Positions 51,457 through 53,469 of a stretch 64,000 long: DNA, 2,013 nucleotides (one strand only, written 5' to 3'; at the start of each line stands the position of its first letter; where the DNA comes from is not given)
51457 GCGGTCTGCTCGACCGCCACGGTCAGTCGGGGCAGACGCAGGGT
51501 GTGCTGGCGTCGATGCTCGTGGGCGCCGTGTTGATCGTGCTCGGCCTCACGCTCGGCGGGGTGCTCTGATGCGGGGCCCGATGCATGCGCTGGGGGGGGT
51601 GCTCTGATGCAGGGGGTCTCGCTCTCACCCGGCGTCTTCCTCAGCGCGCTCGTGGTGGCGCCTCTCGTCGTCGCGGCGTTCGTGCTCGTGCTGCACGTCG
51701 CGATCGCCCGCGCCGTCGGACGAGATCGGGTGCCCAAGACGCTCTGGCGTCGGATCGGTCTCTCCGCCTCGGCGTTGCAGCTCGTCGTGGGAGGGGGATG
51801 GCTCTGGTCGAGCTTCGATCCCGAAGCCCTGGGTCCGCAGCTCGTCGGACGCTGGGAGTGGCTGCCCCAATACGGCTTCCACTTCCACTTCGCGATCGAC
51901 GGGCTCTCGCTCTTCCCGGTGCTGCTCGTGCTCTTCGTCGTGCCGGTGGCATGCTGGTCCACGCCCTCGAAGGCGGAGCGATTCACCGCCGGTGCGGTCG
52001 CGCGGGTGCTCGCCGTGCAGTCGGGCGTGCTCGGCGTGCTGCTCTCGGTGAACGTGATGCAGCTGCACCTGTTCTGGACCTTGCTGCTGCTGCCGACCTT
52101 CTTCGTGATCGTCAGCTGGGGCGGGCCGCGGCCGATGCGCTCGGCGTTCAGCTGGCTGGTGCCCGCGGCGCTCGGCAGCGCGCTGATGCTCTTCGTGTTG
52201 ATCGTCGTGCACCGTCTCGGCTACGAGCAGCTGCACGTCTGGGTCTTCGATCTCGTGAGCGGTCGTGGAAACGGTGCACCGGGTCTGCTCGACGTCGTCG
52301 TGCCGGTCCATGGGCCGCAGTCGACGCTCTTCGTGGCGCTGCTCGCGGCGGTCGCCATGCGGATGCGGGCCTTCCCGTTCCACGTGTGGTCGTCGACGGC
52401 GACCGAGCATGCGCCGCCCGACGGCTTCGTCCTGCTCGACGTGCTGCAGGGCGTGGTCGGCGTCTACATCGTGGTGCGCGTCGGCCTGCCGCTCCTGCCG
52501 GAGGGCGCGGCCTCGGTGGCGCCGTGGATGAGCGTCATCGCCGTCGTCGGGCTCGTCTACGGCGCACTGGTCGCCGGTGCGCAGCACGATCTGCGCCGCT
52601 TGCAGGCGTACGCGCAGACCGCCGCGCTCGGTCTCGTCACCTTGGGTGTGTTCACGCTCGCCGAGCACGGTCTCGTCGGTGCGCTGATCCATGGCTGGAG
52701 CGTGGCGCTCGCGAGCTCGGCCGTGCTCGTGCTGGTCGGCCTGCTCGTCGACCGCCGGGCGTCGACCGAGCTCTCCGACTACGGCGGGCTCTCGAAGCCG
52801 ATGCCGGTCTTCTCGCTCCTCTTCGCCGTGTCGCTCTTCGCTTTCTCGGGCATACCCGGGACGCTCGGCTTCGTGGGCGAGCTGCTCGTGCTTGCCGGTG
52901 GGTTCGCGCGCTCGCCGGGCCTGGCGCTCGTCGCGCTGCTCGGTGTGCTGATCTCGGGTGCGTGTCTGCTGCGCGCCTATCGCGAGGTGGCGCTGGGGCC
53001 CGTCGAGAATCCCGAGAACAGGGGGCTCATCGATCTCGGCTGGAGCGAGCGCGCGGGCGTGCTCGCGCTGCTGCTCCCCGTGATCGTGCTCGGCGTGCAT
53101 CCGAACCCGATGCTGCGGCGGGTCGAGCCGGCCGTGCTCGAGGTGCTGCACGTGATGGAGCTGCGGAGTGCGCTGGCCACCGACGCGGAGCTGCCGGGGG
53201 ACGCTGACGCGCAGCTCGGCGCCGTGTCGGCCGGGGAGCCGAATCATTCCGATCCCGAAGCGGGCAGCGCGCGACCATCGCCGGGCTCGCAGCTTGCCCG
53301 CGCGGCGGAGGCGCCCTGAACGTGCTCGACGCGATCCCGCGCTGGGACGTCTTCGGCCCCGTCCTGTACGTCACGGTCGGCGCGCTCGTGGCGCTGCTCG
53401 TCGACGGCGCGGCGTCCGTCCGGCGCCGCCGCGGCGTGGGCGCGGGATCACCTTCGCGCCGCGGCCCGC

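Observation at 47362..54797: Complex-I membrane-arm-only operon (A-H-J-K-L-M-N) with the proton-pathway residues systematically replaced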

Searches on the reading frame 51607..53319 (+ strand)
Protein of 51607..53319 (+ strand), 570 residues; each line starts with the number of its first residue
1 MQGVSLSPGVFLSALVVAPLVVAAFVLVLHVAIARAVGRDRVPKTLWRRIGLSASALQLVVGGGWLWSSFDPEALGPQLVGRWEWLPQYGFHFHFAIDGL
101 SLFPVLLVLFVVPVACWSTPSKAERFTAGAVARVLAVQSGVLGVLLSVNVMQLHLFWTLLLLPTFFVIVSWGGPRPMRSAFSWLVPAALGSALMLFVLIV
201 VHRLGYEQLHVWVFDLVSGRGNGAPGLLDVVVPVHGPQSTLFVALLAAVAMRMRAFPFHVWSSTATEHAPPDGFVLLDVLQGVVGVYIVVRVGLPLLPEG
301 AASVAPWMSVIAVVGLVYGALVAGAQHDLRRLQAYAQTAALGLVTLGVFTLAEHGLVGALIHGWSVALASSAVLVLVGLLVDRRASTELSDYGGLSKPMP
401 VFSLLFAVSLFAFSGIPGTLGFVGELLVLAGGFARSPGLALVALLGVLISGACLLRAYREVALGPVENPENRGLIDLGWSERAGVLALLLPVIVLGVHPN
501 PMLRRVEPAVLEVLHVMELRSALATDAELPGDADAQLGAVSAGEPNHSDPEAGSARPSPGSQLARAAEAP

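Call 3: search_protein_families(library=pfam, max_evalue=0.1, proteins=[window:51607-53319:+])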
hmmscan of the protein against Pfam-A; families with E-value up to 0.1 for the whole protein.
window:51607-53319:+ (570 aa): 1 family
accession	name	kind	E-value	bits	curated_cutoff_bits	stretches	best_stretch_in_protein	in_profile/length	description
PF00361.26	Proton_antipo_M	-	6.5e-41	140.9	21.5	1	148-449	2-293/294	NADH:quinone oxidoreductase/Mrp antiporter, TM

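Call 4: search_protein_families(library=ncbifam, max_evalue=0.1, proteins=[window:51607-53319:+])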
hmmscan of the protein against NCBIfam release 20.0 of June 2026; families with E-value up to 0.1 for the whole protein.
window:51607-53319:+ (570 aa): 68 families (the best 25 are shown)
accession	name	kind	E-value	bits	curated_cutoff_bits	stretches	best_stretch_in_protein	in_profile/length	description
TIGR01972.1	NDH_I_M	subfamily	2.8e-90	303.3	263.8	1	12-515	1-484/486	NADH-quinone oxidoreductase subunit M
NF004505.0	PRK05846.2-5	equivalog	4.2e-88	296.3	700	1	43-523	23-491/508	NADH-quinone oxidoreductase subunit M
NF004500.0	PRK05846.1-4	equivalog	3.7e-86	289.9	550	1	11-522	6-511/525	NADH-quinone oxidoreductase subunit M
NF004499.0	PRK05846.1-3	equivalog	4.3e-80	269.8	585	1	12-520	7-491/502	NADH-quinone oxidoreductase subunit M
NF004501.0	PRK05846.1-5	subfamily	4e-68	230.4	598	1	20-515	7-485/492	NADH-quinone oxidoreductase subunit M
NF004506.0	PRK05846.2-6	equivalog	6.9e-65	220.2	789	1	55-507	45-483/493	NADH-quinone oxidoreductase subunit M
NF004504.0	PRK05846.2-3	equivalog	5.5e-53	180.7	785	1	50-503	44-483/499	NADH-quinone oxidoreductase subunit M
NF004498.0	PRK05846.1-1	equivalog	7.7e-53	180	614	1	23-517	4-500/509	NADH-quinone oxidoreductase subunit M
NF005060.0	PRK06473.1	equivalog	1.1e-51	176.1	747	1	12-515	2-483/500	NADH-quinone oxidoreductase subunit M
NF009212.0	PRK12561.1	subfamily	4.3e-51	174.2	645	1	11-513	8-495/531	NAD(P)H-quinone oxidoreductase subunit 4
NF004502.0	PRK05846.2-1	equivalog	1.6e-47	162.4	791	1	91-500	84-484/500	NADH-quinone oxidoreductase subunit M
NF005611.0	PRK07363.1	equivalog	3e-47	161.3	764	1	29-514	11-482/501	NADH-quinone oxidoreductase subunit M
NF002713.0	PRK02546.1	subfamily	2e-44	151.9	827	1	11-513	10-498/533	NAD(P)H-quinone oxidoreductase subunit 4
NF006419.0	PRK08668.1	equivalog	7.7e-34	117.4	617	1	89-508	60-476/613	NADH dehydrogenase subunit M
NF004503.0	PRK05846.2-2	subfamily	6.4e-32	111.4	720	1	90-505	69-481/490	NADH-quinone oxidoreductase subunit M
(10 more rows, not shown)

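Call 7: search_solved_structures(query=window:51607-53319:+, max_evalue=1e-20, show_alignments=2)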
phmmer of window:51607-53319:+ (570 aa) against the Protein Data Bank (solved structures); distinct sequences matched with E-value up to 1e-20: 18.
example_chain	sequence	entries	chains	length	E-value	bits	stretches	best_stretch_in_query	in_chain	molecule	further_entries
8qby_M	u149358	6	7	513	2.9e-58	201.4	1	18-513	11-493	NADH dehydrogenase subunit M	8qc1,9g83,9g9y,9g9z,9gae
8e73_4M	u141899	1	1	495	8.2e-52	180.1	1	46-510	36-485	Nad4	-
7ar7_M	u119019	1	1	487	2.2e-50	175.4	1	46-508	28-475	NADH-ubiquinone oxidoreductase chain 4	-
7aqw_M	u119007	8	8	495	2.9e-50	175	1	45-508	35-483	NADH-ubiquinone oxidoreductase chain 4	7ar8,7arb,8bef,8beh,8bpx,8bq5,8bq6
8e9g_M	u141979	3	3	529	6.4e-50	173.8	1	16-514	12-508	NADH-quinone oxidoreductase, M subunit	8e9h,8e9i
7aqq_M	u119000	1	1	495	1.4e-49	172.7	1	45-508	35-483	NADH-ubiquinone oxidoreductase chain 4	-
7a23_M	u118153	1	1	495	1e-48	169.9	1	45-508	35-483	Nad4m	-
7p61_M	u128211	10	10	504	6e-42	147.5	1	51-509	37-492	NADH dehydrogenase I subunit M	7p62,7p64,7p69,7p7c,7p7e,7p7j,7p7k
3rko_M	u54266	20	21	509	7.2e-42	147.3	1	51-509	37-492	NADH-QUINONE OXIDOREDUCTASE SUBUNIT M | NADH dehydrogenase I subunit M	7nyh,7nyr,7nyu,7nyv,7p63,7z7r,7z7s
9grx_D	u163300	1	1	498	1.7e-38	136.2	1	55-504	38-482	NAD(P)H-quinone oxidoreductase chain 4, chloroplastic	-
7eu3_D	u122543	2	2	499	2e-36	129.3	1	78-503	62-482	NAD(P)H-quinone oxidoreductase chain 4, chloroplastic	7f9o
6hum_D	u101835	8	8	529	3.4e-35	125.2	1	14-526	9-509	NAD(P)H-quinone oxidoreductase chain 4 1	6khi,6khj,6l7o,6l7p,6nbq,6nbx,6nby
6tjv_D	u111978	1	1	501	2.8e-34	122.2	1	29-515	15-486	NADH dehydrogenase subunit 4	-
7wff_D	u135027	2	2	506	4.4e-34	121.5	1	78-508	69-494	NAD(P)H-quinone oxidoreductase chain 4, chloroplastic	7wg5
9iho_M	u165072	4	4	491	1.2e-28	103.6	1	91-501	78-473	NADH-ubiquinone oxidoreductase chain 4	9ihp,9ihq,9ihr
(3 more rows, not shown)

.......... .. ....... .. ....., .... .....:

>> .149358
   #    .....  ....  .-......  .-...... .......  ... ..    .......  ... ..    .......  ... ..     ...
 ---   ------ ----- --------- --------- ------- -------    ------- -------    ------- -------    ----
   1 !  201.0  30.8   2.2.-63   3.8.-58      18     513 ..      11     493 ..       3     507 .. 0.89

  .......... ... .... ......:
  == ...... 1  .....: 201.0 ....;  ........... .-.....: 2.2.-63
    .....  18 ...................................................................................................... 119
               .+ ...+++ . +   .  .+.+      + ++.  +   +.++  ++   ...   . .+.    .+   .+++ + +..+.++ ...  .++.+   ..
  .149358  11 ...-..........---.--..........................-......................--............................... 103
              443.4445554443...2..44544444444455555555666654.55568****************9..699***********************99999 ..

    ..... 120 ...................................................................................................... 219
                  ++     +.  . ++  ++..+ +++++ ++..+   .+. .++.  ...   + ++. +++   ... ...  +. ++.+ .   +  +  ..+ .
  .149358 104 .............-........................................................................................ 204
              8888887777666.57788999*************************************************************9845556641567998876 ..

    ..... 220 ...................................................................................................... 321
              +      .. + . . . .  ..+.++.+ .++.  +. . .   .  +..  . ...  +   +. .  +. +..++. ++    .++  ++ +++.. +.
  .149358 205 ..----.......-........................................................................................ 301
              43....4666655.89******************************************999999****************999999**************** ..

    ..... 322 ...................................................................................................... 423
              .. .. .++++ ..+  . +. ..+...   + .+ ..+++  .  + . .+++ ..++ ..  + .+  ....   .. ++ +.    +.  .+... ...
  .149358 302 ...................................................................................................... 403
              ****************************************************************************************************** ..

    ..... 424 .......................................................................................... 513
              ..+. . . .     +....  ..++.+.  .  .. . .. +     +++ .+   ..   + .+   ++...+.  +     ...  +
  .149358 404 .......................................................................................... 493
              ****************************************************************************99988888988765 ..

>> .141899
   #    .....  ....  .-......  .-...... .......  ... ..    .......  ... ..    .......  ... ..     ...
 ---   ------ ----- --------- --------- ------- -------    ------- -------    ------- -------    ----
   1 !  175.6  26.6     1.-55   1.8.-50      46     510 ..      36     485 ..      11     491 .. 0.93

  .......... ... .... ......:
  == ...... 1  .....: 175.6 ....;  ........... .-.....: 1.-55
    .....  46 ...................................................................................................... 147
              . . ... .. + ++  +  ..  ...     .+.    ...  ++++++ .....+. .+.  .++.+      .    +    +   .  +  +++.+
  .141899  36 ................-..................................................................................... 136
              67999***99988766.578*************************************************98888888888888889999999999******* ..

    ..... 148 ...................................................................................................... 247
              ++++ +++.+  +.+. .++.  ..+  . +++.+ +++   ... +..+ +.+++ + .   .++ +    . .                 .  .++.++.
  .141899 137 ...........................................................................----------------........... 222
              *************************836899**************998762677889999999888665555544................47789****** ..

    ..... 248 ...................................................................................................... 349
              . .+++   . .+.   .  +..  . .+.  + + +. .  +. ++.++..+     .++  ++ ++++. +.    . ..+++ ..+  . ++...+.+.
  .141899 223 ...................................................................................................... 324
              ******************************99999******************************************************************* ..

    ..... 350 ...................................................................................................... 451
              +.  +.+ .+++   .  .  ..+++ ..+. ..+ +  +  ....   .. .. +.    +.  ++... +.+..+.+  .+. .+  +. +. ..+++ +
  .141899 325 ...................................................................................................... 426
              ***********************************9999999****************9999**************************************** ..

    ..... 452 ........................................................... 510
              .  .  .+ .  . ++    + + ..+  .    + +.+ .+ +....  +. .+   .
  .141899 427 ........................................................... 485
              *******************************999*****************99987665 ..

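Call 14: find_homologous_proteins(query=window:51607-53319:+, max_evalue=1e-20)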
Query window:51607-53319:+ (570 aa): 451 proteins with E <= 1e-20 among 8000 candidates; the best 120 are listed.
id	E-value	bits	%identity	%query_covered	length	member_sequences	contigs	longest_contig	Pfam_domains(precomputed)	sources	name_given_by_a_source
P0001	0.0e+0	1217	100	100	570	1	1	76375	PF00361.26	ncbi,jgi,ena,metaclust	metaclust:\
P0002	1.0e-253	862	78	91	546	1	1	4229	PF00361.26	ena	-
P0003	7.7e-253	859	76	92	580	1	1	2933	PF00361.26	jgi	jgi:NADH-quinone oxidoreductase subunit M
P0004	1.6e-241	821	75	88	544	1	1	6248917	PF00361.26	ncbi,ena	-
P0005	8.9e-232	789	73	88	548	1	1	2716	PF00361.26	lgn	-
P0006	2.9e-227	774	69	95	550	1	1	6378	PF00361.26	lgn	-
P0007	6.6e-207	707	68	91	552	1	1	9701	PF00361.26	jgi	jgi:NADH-quinone oxidoreductase subunit M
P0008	7.9e-207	707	68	86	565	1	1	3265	PF00361.26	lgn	-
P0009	7.9e-196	670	62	94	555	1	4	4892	PF00361.26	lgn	-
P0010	7.5e-108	380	40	96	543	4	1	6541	PF00361.26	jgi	-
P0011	1.6e-107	379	39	92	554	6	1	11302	PF00361.26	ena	-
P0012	1.8e-107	379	39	88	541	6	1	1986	PF00361.26,PF01059.23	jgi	-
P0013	1.9e-107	379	38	95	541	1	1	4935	PF00361.26,PF01059.23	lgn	-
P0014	6.5e-107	377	41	87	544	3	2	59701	PF00361.26,PF01059.23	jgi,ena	-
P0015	8.9e-107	376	39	86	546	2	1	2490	PF00361.26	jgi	jgi:NADH-quinone oxidoreductase subunit M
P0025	2.9e-102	362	41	94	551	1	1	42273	PF00361.26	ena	-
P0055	9.7e-87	310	38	89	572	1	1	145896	PF00361.26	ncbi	-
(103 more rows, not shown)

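Call 15: find_encoding_contigs(protein=P0004, flank=10000, max_places=3)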
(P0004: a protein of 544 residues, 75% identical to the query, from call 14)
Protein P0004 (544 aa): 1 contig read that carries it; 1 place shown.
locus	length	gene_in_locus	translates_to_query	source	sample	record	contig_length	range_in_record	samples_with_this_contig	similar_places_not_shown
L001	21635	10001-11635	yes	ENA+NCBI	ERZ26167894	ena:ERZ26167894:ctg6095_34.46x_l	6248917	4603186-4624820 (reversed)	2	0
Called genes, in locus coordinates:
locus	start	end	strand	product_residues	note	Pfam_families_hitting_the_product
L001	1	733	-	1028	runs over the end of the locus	PF03706:LPG_synthase_TM, PF00884:Sulfatase, PF01663:Phosphodiest (weak), PF16347:SGSH_C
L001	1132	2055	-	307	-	-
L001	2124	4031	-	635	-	PF01926:MMR_HSR1, PF02421:FeoB_N, PF07670:Gate, PF07664:FeoB_C, PF07670:Gate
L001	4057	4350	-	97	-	PF04023:FeoA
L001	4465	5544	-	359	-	PF01210:NAD_Gly3P_dh_N, PF02558:ApbA (weak), PF03807:F420_oxidored, PF07479:NAD_Gly3P_dh_C, PF20618:GPD_NAD_C_bact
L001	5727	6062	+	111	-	PF00507:Oxidored_q4 (weak)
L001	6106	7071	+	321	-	PF00146:NADHdh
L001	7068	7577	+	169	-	PF00499:Oxidored_q3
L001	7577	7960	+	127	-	PF00420:Oxidored_q2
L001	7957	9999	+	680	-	PF00361:Proton_antipo_M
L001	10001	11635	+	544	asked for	PF00361:Proton_antipo_M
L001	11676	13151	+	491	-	PF00361:Proton_antipo_M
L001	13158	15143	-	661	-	PF00009:GTP_EFTU, PF01926:MMR_HSR1 (weak), PF03144:GTP_EFTU_D2 (weak), PF09106:WHD_2nd_SelB, PF09107:WHD_3rd_SelB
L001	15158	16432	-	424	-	PF02403:Seryl_tRNA_N, PF00587:tRNA-synt_2b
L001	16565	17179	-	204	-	-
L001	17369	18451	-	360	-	PF01113:DapB_N (weak), PF19328:DAP_DH_C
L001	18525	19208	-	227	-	PF02798:GST_N, PF13417:GST_N_3, PF13409:GST_N_2, PF00043:GST_C (weak)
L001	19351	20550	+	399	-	PF00144:Beta-lactamase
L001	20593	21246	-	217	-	PF00440:TetR_N, PF17938:TetR_C_29 (weak)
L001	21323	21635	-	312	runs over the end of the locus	PF00478:IMPDH, PF03060:NMO, PF01070:FMN_dh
